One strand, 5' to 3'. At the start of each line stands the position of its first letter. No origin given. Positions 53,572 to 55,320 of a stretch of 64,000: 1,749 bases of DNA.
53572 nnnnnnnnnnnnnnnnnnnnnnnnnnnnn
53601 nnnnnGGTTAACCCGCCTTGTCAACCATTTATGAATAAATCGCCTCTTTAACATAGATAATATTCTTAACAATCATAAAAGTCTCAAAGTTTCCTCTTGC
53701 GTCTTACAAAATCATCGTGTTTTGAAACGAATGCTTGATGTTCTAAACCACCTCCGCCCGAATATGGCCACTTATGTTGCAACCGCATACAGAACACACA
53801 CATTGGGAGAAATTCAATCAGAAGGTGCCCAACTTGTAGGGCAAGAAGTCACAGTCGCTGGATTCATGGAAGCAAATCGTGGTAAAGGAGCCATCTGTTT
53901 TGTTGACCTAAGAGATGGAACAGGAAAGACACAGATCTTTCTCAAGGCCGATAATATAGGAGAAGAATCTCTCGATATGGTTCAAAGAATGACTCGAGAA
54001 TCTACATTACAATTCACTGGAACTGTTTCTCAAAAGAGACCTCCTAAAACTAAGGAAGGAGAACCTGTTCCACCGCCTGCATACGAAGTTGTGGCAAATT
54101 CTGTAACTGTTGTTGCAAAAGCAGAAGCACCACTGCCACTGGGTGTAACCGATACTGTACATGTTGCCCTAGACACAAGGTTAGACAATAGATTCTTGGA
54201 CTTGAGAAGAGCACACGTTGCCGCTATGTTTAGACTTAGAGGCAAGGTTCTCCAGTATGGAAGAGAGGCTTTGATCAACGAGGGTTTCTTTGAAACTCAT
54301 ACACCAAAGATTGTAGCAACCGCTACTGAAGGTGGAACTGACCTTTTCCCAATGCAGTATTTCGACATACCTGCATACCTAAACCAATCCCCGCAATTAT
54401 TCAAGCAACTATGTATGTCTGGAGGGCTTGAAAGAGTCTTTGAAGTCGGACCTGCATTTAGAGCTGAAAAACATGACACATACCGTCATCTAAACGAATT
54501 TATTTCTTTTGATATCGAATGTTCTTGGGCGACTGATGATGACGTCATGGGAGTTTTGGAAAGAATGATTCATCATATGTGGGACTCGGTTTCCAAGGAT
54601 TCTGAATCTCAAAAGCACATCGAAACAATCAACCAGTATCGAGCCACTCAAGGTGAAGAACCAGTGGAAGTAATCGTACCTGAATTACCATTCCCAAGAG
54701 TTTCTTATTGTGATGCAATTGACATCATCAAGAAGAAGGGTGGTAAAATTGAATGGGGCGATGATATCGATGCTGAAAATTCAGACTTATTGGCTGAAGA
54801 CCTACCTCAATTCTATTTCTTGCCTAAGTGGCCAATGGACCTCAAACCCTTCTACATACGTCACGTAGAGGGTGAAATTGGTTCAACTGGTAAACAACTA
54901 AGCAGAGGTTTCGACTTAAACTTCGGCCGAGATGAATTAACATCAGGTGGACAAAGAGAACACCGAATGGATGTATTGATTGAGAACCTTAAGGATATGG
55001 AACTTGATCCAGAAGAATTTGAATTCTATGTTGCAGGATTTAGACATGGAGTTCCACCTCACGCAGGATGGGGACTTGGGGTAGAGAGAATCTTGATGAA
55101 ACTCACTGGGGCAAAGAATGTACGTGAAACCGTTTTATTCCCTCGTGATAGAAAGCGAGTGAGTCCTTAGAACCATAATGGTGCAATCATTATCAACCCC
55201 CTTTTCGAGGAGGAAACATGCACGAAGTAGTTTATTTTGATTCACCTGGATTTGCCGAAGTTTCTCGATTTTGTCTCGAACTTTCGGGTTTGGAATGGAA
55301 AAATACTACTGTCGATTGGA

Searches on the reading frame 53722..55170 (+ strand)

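Call 76: search_protein_families(library=pfam, proteins=[window:53722-55170:+], max_evalue=0.00001)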
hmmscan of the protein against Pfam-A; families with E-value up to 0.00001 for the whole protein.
window:53722-55170:+ (482 aa): 2 families
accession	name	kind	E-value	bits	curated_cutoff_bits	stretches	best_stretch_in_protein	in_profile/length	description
PF00152.25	tRNA-synt_2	-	1.1e-79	268.2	25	1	151-476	3-307/308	tRNA synthetases class II (D, K and N)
PF01336.31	tRNA_anti-codon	-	3.1e-10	40.3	27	1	43-131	1-75/75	OB-fold nucleic acid binding domain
